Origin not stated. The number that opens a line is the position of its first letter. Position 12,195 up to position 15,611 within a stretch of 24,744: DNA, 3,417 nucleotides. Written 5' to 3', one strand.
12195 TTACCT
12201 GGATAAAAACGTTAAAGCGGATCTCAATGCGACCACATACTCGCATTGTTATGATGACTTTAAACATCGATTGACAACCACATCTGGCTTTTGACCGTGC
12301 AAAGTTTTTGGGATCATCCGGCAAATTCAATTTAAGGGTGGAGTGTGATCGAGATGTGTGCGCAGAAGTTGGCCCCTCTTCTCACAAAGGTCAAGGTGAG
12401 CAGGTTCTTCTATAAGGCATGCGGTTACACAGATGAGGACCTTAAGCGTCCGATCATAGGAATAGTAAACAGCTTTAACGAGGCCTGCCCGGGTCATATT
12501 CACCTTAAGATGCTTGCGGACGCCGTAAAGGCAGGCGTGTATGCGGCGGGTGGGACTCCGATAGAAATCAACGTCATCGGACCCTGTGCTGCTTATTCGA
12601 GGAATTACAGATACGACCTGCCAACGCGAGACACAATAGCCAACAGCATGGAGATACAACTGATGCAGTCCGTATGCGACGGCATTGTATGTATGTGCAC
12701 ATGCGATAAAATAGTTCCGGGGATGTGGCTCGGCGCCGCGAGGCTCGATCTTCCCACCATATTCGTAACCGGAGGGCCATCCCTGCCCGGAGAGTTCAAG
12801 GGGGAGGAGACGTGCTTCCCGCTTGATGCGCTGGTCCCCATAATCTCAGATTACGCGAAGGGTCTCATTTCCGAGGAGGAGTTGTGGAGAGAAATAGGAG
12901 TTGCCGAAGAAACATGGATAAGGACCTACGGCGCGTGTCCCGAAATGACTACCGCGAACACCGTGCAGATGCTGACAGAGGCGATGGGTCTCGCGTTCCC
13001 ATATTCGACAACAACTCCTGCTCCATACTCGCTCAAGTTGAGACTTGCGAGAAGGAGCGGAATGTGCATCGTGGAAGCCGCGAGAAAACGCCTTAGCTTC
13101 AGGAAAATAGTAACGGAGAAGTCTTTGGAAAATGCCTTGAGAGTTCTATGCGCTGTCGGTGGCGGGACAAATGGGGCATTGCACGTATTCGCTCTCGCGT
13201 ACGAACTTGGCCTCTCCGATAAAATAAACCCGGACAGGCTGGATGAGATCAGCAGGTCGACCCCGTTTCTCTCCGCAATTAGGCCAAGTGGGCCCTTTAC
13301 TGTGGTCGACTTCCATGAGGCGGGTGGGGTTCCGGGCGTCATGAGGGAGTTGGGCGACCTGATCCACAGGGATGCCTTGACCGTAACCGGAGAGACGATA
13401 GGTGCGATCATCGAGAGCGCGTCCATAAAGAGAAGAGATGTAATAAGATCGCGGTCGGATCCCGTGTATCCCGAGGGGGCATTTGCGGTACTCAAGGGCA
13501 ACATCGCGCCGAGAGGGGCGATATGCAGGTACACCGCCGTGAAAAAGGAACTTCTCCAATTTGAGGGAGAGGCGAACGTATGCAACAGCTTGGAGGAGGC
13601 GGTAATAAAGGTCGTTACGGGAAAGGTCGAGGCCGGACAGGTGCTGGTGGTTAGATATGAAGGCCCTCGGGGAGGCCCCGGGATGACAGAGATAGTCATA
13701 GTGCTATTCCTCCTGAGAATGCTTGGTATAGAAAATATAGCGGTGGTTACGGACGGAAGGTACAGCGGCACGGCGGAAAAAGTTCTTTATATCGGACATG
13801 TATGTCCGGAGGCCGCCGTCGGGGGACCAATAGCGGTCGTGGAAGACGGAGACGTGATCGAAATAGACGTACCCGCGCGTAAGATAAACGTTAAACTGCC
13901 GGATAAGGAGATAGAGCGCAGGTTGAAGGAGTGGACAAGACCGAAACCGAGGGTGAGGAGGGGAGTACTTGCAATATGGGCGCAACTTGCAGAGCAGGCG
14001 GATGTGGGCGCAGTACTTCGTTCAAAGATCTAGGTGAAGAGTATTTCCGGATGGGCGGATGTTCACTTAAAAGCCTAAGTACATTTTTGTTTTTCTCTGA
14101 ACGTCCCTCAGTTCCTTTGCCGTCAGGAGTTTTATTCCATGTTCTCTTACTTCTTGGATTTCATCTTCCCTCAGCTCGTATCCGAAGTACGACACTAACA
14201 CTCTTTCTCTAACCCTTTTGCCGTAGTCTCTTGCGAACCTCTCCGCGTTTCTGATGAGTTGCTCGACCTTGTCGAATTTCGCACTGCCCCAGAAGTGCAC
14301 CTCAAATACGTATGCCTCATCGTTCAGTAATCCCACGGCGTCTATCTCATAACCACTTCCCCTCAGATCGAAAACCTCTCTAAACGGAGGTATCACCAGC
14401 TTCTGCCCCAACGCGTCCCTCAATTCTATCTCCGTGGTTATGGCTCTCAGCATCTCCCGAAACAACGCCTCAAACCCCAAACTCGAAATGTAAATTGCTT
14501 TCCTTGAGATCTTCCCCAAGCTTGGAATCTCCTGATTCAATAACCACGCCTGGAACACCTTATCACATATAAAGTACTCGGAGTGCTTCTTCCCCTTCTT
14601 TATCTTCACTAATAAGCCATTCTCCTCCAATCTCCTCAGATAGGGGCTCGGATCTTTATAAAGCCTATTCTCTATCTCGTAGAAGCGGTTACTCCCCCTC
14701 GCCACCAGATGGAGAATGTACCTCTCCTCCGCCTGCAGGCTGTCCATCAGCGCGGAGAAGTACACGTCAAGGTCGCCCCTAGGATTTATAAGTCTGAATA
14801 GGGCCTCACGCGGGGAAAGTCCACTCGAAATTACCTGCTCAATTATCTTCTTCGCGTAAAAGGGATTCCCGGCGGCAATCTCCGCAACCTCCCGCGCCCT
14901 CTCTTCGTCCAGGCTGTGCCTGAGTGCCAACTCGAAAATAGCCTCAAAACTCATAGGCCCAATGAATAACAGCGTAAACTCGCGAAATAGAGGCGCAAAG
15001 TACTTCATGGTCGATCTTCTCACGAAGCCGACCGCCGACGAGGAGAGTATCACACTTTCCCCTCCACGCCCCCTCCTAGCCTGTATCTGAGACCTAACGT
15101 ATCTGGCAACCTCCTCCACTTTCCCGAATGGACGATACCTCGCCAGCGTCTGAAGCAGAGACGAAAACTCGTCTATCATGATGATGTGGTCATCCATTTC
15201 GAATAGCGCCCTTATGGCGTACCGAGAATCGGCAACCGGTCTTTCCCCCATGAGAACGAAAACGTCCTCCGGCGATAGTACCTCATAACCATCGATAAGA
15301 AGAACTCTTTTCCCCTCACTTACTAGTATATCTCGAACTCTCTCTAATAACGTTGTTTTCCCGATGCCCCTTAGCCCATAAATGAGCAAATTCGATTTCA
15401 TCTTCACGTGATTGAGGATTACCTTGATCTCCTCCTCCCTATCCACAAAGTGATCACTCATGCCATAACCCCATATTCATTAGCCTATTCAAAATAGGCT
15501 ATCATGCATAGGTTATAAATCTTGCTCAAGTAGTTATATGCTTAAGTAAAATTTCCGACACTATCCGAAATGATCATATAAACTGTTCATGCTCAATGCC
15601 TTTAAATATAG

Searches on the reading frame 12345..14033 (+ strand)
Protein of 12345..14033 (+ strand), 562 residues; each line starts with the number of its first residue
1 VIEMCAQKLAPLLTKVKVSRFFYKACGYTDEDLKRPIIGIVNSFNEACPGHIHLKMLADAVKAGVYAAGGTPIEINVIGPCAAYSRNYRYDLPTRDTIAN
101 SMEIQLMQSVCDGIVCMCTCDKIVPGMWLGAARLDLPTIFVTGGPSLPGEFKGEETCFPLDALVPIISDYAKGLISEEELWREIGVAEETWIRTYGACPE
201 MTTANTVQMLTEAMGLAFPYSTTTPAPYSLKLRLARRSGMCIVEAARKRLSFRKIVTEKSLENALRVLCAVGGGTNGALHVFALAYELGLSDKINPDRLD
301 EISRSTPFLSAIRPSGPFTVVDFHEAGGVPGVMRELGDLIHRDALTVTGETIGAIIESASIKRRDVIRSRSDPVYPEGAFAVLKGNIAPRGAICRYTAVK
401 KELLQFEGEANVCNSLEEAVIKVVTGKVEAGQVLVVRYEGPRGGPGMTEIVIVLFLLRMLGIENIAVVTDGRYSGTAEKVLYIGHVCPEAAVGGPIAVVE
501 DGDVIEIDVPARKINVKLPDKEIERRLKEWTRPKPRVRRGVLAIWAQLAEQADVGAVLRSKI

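Call 3: search_protein_families(library=pfam, proteins=[window:12345-14033:+], max_evalue=0.01)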
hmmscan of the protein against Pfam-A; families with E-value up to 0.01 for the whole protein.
window:12345-14033:+ (562 aa): 2 families
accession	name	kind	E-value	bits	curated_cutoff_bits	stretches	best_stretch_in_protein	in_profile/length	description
PF00920.27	ILVD_EDD_N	-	7e-96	321.5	27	1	35-353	1-314/316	Dihydroxy-acid/6-phosphogluconate dehydratase N-terminal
PF24877.1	ILV_EDD_C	-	1.2e-62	211.2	27.7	1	365-556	1-191/191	Dihydroxy-acid/6-phosphogluconate dehydratase C-terminal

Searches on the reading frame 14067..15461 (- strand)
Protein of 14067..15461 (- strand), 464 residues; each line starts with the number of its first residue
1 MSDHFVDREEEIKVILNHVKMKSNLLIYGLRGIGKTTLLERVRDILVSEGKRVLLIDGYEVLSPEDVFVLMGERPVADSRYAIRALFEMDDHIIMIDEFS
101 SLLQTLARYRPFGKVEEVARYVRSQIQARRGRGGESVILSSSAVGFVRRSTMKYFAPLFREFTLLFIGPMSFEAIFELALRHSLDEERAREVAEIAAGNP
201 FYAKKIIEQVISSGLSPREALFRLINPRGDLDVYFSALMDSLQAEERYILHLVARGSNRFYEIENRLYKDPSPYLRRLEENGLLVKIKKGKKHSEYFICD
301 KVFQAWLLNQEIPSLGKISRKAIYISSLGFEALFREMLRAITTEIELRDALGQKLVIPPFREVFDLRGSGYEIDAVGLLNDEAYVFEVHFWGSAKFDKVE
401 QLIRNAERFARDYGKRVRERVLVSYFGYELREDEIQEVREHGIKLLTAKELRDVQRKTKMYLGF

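Call 69: search_protein_families(library=pfam, proteins=[window:14067-15461:-], max_evalue=0.001)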
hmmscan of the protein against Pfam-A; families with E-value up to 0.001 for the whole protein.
window:14067-15461:- (464 aa): 6 families
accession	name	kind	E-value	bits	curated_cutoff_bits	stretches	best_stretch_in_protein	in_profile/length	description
PF01637.24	ATPase_2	-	5.5e-08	33.3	33.2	1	5-58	1-56/225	ATPase domain predominantly from Archaea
PF25201.1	nSTAND6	-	1.5e-07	32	27.7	1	8-68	4-64/148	Novel STAND NTPase 6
PF13191.12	AAA_16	-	4.1e-06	27.8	32.6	1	5-55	2-63/167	AAA ATPase domain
PF00004.35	AAA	-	9.7e-05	23.3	21.2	1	25-106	1-73/131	ATPase family associated with various cellular activities (AAA)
PF13173.12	AAA_14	-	0.00015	22.2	27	1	25-173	5-126/129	AAA domain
PF13401.12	AAA_22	-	0.0007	20.4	27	0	22-66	5-49/130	AAA domain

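Call 70: search_protein_families(library=phrogs, proteins=[window:14067-15461:-], max_evalue=0.001)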
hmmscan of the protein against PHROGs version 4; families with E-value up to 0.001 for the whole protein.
window:14067-15461:- (464 aa): 0 families
